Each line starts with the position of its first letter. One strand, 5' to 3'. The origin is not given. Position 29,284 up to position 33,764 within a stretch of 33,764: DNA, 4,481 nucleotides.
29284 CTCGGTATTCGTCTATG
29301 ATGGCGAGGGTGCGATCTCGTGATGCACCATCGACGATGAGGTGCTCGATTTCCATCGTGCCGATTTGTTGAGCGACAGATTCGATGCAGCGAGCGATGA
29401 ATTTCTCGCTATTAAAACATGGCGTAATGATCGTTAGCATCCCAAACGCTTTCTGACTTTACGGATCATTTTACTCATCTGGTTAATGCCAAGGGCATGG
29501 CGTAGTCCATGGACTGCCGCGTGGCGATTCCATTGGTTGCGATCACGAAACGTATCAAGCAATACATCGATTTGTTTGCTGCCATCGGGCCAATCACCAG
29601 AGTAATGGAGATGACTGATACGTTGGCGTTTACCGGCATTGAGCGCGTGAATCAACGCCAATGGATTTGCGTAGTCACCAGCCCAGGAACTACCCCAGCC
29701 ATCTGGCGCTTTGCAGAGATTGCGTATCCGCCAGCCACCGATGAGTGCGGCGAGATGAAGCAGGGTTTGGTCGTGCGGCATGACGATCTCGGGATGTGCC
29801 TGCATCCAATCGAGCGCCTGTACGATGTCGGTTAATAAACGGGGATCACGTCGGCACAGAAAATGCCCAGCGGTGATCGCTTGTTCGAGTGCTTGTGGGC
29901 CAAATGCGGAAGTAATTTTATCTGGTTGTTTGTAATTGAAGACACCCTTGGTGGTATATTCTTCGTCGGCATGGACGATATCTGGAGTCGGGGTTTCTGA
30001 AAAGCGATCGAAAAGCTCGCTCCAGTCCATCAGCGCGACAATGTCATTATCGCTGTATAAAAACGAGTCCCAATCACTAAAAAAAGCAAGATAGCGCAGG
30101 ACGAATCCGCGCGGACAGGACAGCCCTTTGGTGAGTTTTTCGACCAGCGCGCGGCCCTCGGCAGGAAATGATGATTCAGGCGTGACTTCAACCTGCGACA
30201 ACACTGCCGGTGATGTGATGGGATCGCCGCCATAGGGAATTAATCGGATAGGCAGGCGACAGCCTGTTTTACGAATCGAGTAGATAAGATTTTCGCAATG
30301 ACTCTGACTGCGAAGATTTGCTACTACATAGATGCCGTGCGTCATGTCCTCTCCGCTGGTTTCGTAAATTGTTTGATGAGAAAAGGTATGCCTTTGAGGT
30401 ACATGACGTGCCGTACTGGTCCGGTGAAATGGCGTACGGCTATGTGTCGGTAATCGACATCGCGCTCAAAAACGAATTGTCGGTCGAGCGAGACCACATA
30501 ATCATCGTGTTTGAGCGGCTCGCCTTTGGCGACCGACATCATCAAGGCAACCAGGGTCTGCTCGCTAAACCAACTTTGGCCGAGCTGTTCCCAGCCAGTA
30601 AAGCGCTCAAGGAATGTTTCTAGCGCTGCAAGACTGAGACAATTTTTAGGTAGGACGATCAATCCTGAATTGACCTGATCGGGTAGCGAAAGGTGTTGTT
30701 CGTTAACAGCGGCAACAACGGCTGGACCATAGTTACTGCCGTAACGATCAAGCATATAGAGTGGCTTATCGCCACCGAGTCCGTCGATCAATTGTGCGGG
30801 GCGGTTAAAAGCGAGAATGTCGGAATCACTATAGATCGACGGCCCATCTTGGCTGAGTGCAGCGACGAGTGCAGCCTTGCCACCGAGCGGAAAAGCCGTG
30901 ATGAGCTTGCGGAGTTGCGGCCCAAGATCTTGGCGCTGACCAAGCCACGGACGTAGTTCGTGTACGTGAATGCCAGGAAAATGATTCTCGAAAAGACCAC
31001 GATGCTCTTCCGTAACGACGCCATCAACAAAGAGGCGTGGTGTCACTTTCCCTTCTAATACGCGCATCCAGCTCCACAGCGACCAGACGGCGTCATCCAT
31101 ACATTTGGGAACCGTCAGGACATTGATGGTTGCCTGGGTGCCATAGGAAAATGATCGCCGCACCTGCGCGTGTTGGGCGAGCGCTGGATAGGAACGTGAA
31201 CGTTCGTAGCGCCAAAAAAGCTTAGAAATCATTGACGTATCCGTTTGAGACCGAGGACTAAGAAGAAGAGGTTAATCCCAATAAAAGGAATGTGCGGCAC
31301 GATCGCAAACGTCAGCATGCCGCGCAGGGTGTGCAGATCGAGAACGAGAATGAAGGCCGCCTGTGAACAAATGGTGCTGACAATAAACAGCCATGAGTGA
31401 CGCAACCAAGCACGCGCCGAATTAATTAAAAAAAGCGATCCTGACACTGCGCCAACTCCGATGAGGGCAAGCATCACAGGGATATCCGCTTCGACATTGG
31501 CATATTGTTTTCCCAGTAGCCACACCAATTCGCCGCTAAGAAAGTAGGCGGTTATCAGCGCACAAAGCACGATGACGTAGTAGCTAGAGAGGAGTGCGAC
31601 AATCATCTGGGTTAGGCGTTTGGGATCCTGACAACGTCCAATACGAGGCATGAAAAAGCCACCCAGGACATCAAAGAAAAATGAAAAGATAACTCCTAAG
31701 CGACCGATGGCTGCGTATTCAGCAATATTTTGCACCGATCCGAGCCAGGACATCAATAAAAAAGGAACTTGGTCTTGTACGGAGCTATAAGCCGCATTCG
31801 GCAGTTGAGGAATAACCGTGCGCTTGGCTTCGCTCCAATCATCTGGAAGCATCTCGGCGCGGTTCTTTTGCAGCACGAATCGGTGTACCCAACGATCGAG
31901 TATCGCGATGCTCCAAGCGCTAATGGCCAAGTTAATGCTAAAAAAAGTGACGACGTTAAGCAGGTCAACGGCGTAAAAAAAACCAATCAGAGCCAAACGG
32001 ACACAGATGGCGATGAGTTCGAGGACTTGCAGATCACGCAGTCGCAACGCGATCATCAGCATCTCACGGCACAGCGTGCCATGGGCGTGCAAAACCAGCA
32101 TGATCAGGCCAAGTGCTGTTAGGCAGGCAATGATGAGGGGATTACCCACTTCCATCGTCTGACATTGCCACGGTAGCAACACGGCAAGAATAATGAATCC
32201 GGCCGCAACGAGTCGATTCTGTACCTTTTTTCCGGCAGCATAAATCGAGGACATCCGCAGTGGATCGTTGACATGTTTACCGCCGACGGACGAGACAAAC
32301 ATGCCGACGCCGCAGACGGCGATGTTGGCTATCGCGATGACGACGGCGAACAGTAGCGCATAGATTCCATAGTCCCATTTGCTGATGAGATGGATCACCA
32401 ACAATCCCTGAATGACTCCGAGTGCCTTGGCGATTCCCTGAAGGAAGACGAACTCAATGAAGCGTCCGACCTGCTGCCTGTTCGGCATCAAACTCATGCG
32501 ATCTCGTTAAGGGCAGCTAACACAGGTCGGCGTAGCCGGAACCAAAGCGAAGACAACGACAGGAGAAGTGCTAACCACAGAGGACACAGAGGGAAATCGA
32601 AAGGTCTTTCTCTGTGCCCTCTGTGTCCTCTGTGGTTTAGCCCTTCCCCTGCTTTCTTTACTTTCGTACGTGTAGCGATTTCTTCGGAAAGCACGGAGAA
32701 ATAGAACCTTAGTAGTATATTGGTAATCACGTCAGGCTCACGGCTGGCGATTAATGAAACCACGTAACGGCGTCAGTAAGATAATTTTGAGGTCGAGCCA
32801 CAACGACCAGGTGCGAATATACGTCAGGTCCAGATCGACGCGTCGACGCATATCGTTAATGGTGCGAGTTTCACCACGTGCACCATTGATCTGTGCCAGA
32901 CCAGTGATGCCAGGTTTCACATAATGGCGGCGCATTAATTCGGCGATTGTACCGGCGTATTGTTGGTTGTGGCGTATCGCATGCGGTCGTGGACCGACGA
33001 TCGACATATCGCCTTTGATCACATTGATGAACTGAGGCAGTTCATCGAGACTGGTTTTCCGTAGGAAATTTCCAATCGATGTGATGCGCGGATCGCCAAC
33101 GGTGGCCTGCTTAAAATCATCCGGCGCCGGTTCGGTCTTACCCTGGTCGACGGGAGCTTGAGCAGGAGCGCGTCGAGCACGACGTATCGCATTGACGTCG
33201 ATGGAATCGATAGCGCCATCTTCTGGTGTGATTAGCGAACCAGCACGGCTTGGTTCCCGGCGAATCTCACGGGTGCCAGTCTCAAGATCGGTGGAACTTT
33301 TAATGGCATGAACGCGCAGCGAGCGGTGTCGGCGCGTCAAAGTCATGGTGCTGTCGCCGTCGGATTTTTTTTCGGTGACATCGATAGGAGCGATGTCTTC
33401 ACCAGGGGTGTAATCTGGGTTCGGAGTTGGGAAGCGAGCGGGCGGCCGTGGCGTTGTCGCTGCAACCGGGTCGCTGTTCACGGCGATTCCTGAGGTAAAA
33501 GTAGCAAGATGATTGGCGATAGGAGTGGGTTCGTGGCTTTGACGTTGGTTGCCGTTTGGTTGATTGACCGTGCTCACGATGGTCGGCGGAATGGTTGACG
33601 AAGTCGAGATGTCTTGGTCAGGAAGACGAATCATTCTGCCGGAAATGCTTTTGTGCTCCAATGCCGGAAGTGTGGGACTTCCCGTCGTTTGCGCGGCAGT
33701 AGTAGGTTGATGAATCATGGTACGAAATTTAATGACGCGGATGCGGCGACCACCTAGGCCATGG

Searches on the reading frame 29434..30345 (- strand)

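Call 4: search_protein_families(library=pfam, proteins=[window:29434-30345:-], max_evalue=0.001)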
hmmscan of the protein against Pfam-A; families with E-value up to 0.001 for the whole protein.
window:29434-30345:- (303 aa): 1 family
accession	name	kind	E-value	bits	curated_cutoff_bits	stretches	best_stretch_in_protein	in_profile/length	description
PF11051.14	Mannosyl_trans3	-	0.00027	20.9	22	0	3-146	2-134/273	Mannosyltransferase putative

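Call 72: search_protein_families(library=ncbifam, proteins=[window:29434-30345:-], max_evalue=0.001)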
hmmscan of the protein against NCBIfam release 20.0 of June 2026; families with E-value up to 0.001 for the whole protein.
window:29434-30345:- (303 aa): 1 family
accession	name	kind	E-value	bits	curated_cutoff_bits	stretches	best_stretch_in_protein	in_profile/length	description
NF045582.1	Npun_R2823_gen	subfamily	3.3e-14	53.2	250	1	4-250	2-266/299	Npun_R2821/Npun_R2822 family protein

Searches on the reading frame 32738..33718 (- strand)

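Call 4: search_protein_families(library=pfam, proteins=[window:32738-33718:-], max_evalue=0.001)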
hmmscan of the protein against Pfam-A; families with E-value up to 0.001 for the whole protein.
window:32738-33718:- (326 aa): 1 family
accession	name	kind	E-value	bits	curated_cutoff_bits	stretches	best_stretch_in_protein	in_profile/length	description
PF02397.22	Bac_transf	-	8.3e-44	149.7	27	1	201-317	65-174/179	Bacterial sugar transferase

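Call 72: search_protein_families(library=ncbifam, proteins=[window:32738-33718:-], max_evalue=0.001)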
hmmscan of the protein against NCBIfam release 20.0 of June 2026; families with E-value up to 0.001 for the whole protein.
window:32738-33718:- (326 aa): 10 families
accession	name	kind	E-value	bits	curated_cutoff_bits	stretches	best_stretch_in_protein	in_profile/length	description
TIGR03023.1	WcaJ_sugtrans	equivalog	2.1e-68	231.7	410.75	1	200-324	326-450/453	undecaprenyl-phosphate glucose phosphotransferase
TIGR03025.1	EPS_sugtrans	subfamily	1.6e-61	208.9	295.55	1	199-323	321-441/445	exopolysaccharide biosynthesis polyprenyl glycosylphosphotransferase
NF007518.0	PRK10124.1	equivalog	3.1e-59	200.9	684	1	202-324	339-461/464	undecaprenyl-phosphate glucose phosphotransferase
NF050817.1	PolSacchBiosHfsE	equivalog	1.7e-38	132.6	750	1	202-316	338-455/467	polysaccharide biosynthesis protein HfsE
TIGR03022.1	WbaP_sugtrans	subfamily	2.2e-38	132.7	403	1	208-316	345-445/456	undecaprenyl-phosphate galactose phosphotransferase WbaP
NF052601.1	undeca_RfbP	equivalog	3e-32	111.8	330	1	208-316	131-231/244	undecaprenyl-phosphate galactose phosphotransferase family protein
TIGR03013.1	EpsB_2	subfamily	5.3e-30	104.9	393.35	1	204-316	322-432/443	TIGR03013 family XrtA/PEP-CTERM system glycosyltransferase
NF011751.0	PRK15204.1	equivalog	1.2e-24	86.8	907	1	201-316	360-465/476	undecaprenyl-phosphate galactose phosphotransferase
NF041877.1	EPS_EpsZ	equivalog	1.8e-24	86.2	800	1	208-316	348-448/459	exopolysaccharide biosynthesis polyisoprenyl-phosphate hexose-1-phosphate transferase EpsZ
NF045514.1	glycotran_HepC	equivalog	3.2e-10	39.6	140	1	202-248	168-214/220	heterocyst development glycosyltransferase HepC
